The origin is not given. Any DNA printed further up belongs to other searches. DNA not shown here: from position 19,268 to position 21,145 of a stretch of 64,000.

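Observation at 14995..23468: Four-gene SMC-like (Wadjet / TIGR02677-02680-type) locus with the ATPase gene placed first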

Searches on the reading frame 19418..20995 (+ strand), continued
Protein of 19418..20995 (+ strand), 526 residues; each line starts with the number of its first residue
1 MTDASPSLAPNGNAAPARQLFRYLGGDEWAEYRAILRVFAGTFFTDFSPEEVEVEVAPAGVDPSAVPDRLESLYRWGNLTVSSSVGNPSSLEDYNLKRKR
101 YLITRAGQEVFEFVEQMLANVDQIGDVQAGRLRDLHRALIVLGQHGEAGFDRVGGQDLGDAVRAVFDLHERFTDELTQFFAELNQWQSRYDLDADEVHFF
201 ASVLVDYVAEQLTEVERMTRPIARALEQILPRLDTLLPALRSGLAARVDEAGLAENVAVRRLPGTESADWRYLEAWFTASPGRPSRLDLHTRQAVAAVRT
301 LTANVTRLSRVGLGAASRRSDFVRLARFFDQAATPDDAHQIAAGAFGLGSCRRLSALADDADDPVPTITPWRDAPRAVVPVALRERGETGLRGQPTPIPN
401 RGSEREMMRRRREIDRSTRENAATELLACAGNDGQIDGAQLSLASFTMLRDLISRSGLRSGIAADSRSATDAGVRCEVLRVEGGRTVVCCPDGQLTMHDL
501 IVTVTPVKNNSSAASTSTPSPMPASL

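Call 33: get_annotated_region(hit=H1, flank=9000)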
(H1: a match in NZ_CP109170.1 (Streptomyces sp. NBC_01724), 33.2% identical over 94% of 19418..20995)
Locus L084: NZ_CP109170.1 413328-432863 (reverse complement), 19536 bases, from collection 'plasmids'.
description: Streptomyces sp. NBC_01724 plasmid unnamed1, complete sequence
organism: Streptomyces sp. NBC_01724 (NCBI taxid 2975922)
taxonomy: Bacteria; Actinomycetota; Actinomycetes; Kitasatosporales; Streptomycetaceae; Streptomyces; Streptomyces sp. NBC 01724
host: -; source: -; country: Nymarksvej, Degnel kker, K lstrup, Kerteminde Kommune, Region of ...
typing (MOB-suite, as given by PLSDB): mobilizable; relaxase MOBP
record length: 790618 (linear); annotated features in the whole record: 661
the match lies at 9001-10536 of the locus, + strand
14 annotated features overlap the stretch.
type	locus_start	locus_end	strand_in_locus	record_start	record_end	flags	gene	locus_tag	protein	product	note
CDS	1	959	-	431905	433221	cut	aspS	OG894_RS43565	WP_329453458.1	aspartate--tRNA(Asn) ligase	GO:0006422 - aspartyl-tRNA aminoacylation [Evidence IEA]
CDS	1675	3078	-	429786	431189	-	-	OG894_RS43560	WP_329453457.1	Gfo/Idh/MocA family oxidoreductase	-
CDS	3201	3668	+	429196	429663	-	-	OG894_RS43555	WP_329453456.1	NUDIX domain-containing protein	-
CDS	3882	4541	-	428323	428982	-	-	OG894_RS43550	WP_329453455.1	HAD family hydrolase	-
CDS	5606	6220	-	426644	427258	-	-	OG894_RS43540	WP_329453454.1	hypothetical protein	-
CDS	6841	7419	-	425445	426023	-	-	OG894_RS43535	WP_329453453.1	flavoprotein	-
CDS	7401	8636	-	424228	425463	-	-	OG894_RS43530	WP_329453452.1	helix-turn-helix domain-containing protein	-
CDS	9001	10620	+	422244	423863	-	-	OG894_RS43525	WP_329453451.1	TIGR02677 family protein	-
CDS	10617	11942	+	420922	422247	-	-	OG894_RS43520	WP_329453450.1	TIGR02678 family protein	-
CDS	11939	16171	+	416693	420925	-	-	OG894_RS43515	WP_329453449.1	TIGR02680 family protein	-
CDS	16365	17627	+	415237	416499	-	-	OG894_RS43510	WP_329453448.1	TIGR02679 family protein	-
CDS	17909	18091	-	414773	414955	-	-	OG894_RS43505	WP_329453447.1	hypothetical protein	-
CDS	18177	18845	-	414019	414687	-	-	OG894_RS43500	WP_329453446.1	HAD hydrolase-like protein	-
CDS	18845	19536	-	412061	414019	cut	-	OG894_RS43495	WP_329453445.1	phosphoribosyltransferase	-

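Call 34: get_annotated_region(hit=H3, flank=9000)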
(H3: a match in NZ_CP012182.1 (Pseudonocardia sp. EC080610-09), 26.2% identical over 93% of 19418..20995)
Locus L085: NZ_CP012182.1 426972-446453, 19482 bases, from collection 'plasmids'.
description: Pseudonocardia sp. EC080610-09 plasmid pBCI2-1, complete sequence
organism: Pseudonocardia sp. EC080610-09 (NCBI taxid 1688404)
taxonomy: Bacteria; Actinomycetota; Actinomycetes; Pseudonocardiales; Pseudonocardiaceae; Pseudonocardia; Pseudonocardia sp. EC080610-09
host: -; source: Apterostigma dentigerum; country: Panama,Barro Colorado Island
typing (MOB-suite, as given by PLSDB): mobilizable; relaxase MOBF
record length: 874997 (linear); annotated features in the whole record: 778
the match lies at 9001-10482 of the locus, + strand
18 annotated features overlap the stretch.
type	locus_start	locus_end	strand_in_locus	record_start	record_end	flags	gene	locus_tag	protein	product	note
CDS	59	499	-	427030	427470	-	-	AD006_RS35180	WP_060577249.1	site-specific integrase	GO:0015074 - DNA integration [Evidence IEA]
CDS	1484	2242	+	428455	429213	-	-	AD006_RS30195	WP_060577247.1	hypothetical protein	-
CDS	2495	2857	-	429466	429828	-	-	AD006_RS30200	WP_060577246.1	hypothetical protein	-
CDS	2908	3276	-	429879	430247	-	-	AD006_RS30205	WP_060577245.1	type II toxin-antitoxin system VapC family toxin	-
CDS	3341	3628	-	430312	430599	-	-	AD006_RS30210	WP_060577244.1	AbrB/MazE/SpoVT family DNA-binding domain-containing protein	-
CDS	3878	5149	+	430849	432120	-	-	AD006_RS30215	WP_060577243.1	hypothetical protein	-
CDS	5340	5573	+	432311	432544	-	-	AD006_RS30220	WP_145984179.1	hypothetical protein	-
CDS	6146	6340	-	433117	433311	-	-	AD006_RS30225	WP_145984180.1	hypothetical protein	-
CDS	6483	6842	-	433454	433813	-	-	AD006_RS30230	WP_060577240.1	hypothetical protein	-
CDS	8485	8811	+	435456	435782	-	-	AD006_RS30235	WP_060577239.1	hypothetical protein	-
CDS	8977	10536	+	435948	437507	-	-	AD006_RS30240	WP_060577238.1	TIGR02677 family protein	-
CDS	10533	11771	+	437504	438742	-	-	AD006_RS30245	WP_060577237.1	TIGR02678 family protein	-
CDS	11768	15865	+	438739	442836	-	-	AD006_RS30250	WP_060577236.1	TIGR02680 family protein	-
CDS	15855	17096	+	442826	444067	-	-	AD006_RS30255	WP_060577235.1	TIGR02679 family protein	-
CDS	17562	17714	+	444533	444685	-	-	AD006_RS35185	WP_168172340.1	hypothetical protein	-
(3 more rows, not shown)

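Call 35: get_annotated_region(hit=H5, flank=9000)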
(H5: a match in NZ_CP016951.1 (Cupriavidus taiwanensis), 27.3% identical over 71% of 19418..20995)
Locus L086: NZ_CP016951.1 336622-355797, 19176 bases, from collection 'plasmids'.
description: Cupriavidus taiwanensis strain SWF66294 plasmid unnamed, complete sequence
organism: Cupriavidus taiwanensis (NCBI taxid 164546)
taxonomy: Bacteria; Pseudomonadota; Betaproteobacteria; Burkholderiales; Burkholderiaceae; Cupriavidus; Cupriavidus taiwanensis
host: -; source: Mimosa,single cell,nodules; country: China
typing (MOB-suite, as given by PLSDB): conjugative; relaxase MOBH,MOBP; mating-pair formation MPF_T
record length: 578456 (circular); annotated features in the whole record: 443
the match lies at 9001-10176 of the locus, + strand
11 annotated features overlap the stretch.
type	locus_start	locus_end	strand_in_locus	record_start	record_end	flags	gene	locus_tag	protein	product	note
CDS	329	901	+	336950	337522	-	-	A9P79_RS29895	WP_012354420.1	DUF2272 domain-containing protein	-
CDS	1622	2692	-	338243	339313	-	-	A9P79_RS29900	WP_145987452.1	hypothetical protein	-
CDS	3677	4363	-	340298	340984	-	-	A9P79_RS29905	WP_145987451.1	hypothetical protein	-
CDS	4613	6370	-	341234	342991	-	-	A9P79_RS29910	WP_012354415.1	patatin-like phospholipase family protein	GO:0006629 - lipid metabolic process [Evidence IEA]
CDS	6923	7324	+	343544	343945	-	-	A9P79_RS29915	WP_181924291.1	hypothetical protein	-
CDS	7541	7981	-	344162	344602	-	-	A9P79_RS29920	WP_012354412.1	hypothetical protein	-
CDS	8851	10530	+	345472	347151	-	-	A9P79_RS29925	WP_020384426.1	TIGR02677 family protein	-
CDS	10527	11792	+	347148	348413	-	-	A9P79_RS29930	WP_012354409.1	TIGR02678 family protein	-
CDS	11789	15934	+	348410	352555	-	-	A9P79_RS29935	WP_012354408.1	TIGR02680 family protein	-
CDS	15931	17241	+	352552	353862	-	-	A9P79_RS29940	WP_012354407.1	TIGR02679 family protein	-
CDS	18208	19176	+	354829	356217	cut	-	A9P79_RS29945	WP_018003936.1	SNF2 helicase-associated domain-containing protein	-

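Call 36: get_annotated_region(hit=H6, flank=9000)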
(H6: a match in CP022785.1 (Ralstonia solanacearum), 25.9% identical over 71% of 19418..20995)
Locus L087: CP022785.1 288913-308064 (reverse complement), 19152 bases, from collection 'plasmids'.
description: Ralstonia solanacearum strain SL3730 plasmid unnamed, complete sequence
organism: Ralstonia solanacearum (NCBI taxid 305)
taxonomy: Bacteria; Pseudomonadota; Betaproteobacteria; Burkholderiales; Burkholderiaceae; Ralstonia; Ralstonia solanacearum
host: -; source: Solanum tuberosum,single cell,Potato bacterial wilt; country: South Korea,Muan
typing (MOB-suite, as given by PLSDB): mobilizable; relaxase MOBP
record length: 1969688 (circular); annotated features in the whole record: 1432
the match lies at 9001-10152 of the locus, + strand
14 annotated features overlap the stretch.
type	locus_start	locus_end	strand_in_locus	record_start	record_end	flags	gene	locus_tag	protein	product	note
CDS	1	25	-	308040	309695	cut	-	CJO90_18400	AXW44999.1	alpha,alpha-trehalase TreA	-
CDS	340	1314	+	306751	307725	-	-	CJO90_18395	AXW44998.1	cysteine synthase A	-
CDS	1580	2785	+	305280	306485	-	-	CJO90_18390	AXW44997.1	chitinase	-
CDS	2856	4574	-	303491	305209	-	ggt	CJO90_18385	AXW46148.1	gamma-glutamyltransferase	-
CDS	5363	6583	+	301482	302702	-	-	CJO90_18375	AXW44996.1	glutamate carboxypeptidase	-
CDS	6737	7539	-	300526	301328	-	-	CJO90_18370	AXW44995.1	IS5/IS1182 family transposase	-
CDS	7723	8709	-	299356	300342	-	-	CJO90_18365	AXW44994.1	IS5/IS1182 family transposase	-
CDS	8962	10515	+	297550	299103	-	-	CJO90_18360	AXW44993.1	TIGR02677 family protein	-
CDS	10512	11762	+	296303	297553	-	-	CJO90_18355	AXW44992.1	TIGR02678 family protein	-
CDS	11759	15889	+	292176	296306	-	-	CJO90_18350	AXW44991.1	TIGR02680 family protein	-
CDS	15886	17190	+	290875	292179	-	-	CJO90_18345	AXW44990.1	TIGR02679 family protein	-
CDS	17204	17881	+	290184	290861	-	-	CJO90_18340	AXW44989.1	hypothetical protein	-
CDS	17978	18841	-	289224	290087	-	-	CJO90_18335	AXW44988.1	hypothetical protein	-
CDS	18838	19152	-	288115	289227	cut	-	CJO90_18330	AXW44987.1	hypothetical protein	-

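Call 49: search_solved_structures(query=window:19418-20995:+, max_evalue=0.01)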
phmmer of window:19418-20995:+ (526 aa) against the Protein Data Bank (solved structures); distinct sequences matched with E-value up to 0.01: 1.
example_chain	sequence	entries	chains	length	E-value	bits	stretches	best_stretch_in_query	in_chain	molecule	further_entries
9qe0_E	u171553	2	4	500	7.5e-21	77.9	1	22-500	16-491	JetA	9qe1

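Call 94: search_protein_families(library=pfam, proteins=[L020:5833-7332:-, L020:6013-7404:+, L064:11281-12702:-], max_evalue=0.001)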
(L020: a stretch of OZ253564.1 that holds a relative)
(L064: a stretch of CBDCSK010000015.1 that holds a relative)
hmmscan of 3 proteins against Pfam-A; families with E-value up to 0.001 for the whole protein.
L020:5833-7332:- (500 aa): 2 families
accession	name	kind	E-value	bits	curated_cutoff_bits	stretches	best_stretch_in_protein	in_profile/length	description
PF13701.12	DDE_Tnp_1_4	-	6.2e-48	163.5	34.7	1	23-498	6-431/435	Transposase DDE domain group 1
PF01609.27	DDE_Tnp_1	-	1.5e-06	28.6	23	1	145-432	4-197/200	Transposase DDE domain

L020:6013-7404:+ (464 aa): 0 families

L064:11281-12702:- (474 aa): 2 families
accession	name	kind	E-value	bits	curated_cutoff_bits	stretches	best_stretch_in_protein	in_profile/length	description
PF13701.12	DDE_Tnp_1_4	-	9e-44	149.8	34.7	1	45-471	9-434/435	Transposase DDE domain group 1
PF01609.27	DDE_Tnp_1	-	2.8e-19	70.1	23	1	171-406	6-200/200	Transposase DDE domain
